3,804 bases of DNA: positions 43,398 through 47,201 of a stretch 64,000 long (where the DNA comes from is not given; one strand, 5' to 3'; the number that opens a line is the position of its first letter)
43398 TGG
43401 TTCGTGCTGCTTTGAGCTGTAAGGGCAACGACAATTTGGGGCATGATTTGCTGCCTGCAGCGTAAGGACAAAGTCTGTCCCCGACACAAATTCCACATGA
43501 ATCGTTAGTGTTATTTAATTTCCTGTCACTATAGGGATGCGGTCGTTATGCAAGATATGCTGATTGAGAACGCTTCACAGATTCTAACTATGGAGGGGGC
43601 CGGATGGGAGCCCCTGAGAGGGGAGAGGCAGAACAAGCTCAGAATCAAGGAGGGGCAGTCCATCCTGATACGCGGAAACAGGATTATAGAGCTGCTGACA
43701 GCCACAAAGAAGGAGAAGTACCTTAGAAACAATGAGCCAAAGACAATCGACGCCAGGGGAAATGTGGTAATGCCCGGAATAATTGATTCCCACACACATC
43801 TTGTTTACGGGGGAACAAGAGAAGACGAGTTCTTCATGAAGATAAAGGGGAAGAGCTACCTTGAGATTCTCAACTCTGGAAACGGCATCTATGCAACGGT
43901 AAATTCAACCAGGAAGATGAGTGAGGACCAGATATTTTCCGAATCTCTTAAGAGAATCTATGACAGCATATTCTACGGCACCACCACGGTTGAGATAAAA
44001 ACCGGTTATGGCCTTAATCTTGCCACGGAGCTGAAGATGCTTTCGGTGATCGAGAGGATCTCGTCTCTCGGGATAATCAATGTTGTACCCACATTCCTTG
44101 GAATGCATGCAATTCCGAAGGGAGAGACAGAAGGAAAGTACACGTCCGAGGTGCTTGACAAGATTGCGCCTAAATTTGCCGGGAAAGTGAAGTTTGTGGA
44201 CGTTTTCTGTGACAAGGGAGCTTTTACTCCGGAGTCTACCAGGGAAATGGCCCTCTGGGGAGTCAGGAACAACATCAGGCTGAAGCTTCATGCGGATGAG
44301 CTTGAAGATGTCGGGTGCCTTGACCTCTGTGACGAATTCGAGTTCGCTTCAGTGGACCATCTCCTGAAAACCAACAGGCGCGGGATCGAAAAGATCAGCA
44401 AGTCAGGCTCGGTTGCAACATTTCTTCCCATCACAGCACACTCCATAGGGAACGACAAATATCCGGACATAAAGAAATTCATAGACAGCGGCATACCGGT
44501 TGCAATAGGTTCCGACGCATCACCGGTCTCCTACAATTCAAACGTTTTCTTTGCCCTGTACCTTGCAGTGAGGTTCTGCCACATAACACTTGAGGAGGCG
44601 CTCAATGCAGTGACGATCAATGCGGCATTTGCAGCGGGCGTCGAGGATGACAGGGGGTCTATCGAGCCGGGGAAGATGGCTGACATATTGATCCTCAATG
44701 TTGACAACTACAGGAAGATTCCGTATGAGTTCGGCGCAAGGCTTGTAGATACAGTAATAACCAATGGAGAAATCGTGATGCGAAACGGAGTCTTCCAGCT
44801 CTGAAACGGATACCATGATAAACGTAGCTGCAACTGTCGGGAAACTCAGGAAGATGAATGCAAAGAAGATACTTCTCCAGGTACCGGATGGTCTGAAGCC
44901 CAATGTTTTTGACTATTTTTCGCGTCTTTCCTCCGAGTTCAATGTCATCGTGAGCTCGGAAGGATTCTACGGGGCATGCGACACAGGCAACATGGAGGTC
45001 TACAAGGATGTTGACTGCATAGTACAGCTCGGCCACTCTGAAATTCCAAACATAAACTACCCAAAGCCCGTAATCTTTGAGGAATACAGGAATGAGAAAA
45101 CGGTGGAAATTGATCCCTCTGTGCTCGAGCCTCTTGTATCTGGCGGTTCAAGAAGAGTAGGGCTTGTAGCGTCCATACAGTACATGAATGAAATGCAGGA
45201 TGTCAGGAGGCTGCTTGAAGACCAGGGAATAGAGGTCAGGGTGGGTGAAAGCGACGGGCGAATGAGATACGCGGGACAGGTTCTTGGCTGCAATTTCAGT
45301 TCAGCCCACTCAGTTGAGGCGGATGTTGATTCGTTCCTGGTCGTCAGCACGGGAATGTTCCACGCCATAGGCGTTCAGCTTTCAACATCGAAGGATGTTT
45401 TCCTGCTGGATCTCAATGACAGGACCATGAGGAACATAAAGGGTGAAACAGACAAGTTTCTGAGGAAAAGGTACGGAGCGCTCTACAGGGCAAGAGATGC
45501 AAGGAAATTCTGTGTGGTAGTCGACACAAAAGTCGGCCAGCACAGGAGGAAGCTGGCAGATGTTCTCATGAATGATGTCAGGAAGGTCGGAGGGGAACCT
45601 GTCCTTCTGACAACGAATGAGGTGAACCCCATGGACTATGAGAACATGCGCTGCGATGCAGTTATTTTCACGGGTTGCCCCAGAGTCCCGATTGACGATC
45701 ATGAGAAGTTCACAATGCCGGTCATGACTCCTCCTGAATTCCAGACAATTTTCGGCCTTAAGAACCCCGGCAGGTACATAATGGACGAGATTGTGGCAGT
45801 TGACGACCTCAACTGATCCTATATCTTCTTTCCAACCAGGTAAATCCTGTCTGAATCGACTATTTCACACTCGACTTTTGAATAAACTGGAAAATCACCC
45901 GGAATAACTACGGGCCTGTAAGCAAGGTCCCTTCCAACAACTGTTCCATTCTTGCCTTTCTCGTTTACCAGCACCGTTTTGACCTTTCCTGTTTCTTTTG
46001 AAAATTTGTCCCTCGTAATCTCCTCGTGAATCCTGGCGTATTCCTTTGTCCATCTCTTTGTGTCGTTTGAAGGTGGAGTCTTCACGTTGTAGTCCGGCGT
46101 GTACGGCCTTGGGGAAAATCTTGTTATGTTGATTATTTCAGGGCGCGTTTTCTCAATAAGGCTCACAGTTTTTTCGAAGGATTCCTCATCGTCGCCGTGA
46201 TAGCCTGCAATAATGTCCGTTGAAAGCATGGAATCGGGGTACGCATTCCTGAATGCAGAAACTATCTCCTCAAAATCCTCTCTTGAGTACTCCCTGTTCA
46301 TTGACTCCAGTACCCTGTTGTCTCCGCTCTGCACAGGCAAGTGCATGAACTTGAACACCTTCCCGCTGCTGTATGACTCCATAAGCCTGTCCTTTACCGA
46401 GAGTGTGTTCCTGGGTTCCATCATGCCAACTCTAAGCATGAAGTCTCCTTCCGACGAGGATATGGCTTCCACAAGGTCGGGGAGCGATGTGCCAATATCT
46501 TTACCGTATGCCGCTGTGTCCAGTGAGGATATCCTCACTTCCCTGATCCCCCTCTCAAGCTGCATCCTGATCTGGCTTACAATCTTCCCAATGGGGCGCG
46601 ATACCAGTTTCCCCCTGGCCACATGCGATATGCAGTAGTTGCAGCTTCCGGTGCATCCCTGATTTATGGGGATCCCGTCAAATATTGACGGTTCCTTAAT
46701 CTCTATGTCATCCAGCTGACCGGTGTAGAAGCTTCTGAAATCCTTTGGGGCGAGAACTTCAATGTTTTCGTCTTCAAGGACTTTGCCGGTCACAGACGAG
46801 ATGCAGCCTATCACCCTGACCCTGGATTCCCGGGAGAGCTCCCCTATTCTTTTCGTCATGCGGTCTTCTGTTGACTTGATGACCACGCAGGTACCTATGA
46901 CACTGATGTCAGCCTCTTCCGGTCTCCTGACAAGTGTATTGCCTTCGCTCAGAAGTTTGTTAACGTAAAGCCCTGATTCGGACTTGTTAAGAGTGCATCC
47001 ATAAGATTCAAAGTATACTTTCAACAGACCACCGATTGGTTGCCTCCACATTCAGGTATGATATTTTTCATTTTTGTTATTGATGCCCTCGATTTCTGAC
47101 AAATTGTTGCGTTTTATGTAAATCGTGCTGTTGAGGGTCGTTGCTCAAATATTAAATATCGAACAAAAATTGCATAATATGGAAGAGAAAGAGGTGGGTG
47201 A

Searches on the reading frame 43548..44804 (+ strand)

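Call 78: search_protein_families(library=pfam, proteins=[window:43548-44804:+], max_evalue=0.00001)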
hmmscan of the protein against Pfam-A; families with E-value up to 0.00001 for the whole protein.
window:43548-44804:+ (418 aa): 2 families
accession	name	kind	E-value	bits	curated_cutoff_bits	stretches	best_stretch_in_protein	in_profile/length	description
PF01979.26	Amidohydro_1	-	5.1e-21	75.7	25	1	73-410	1-345/345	Amidohydrolase family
PF07969.17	Amidohydro_3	-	6.9e-21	75.7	29.7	2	303-410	354-471/472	Amidohydrolase family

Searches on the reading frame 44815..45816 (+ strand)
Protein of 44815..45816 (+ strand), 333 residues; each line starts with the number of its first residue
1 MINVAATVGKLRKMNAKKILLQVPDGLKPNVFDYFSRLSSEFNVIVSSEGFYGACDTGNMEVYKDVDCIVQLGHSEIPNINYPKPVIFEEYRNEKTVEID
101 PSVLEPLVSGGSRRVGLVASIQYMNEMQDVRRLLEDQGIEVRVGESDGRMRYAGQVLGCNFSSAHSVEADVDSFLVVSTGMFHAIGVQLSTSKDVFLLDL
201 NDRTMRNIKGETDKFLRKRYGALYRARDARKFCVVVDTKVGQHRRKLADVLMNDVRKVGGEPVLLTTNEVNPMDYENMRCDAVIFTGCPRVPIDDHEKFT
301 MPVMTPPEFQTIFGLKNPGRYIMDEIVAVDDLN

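Call 78: search_protein_families(library=pfam, proteins=[window:44815-45816:+], max_evalue=0.00001)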
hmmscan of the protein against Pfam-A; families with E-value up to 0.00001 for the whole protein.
window:44815-45816:+ (333 aa): 1 family
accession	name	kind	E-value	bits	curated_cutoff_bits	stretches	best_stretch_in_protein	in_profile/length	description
PF01866.22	Diphthamide_syn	-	3.6e-70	237.2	33.2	1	23-314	1-293/302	Putative diphthamide synthesis protein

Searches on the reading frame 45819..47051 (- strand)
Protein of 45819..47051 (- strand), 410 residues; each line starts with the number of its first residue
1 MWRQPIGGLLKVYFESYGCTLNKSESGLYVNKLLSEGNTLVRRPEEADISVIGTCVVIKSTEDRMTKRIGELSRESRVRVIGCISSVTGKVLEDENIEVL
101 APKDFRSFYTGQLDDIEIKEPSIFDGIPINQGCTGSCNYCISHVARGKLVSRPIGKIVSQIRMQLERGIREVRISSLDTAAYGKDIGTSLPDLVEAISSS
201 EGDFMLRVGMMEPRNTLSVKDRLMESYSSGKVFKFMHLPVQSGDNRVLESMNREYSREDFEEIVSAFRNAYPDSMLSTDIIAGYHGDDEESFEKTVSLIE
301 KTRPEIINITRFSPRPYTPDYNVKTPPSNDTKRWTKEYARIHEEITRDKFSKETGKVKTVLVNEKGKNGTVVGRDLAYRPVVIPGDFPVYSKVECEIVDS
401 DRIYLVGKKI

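Call 78: search_protein_families(library=pfam, proteins=[window:45819-47051:-], max_evalue=0.00001)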
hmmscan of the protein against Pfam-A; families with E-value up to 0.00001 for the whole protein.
window:45819-47051:- (410 aa): 3 families
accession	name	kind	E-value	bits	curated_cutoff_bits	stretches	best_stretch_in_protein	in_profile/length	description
PF04055.27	Radical_SAM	-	5.7e-18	66.1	29.5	1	128-299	2-166/166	Radical SAM superfamily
PF00919.26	UPF0004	-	3.9e-17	62.5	27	1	11-97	1-91/98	Uncharacterized protein family UPF0004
PF01938.26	TRAM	-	2.5e-07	30.9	21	1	352-408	2-59/61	TRAM domain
